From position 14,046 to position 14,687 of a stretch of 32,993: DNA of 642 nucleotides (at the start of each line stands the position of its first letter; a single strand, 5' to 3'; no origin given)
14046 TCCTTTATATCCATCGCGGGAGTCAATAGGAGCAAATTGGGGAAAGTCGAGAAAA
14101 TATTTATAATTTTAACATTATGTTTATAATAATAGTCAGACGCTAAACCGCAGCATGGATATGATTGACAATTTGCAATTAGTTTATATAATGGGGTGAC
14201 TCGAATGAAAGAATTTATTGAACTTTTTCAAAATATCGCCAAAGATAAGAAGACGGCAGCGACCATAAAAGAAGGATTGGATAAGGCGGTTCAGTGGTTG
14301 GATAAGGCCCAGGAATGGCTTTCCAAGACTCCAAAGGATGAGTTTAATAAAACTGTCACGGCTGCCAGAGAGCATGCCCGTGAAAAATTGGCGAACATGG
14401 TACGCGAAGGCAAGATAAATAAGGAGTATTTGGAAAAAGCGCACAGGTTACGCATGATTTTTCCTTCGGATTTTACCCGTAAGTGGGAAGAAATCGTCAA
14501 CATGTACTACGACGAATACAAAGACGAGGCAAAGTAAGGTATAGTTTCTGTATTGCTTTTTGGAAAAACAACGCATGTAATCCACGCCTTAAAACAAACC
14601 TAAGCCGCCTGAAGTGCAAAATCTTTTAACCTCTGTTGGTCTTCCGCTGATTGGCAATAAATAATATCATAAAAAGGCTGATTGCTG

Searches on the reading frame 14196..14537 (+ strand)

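Call 3: search_protein_families(library=pfam, proteins=[window:14196-14537:+], max_evalue=10)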
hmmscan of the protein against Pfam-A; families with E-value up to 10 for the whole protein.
window:14196-14537:+ (113 aa): 5 families
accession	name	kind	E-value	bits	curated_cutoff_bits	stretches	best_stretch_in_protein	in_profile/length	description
PF12083.13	DUF3560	-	0.00026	21.5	27.2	1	16-82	53-119/124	Domain of unknown function (DUF3560)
PF09210.16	BE_C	-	0.019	15.8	25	1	55-91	59-95/101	1,4-alpha-glucan branching enzyme, C-terminal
PF25671.1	T4_Tape_measure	-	0.07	12.2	27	1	22-86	390-451/590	Phage T4-tail tape measure protein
PF07409.17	GP46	-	0.17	12.3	28.6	1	41-76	44-78/101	Phage protein GP46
PF05184.20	SapB_1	-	0.9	10.1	25.2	1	6-31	8-33/38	Saposin-like type B, region 1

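Call 5: search_protein_families(library=ncbifam, proteins=[window:14196-14537:+], max_evalue=10)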
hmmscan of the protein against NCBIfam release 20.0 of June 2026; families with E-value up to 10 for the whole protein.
window:14196-14537:+ (113 aa): 0 families
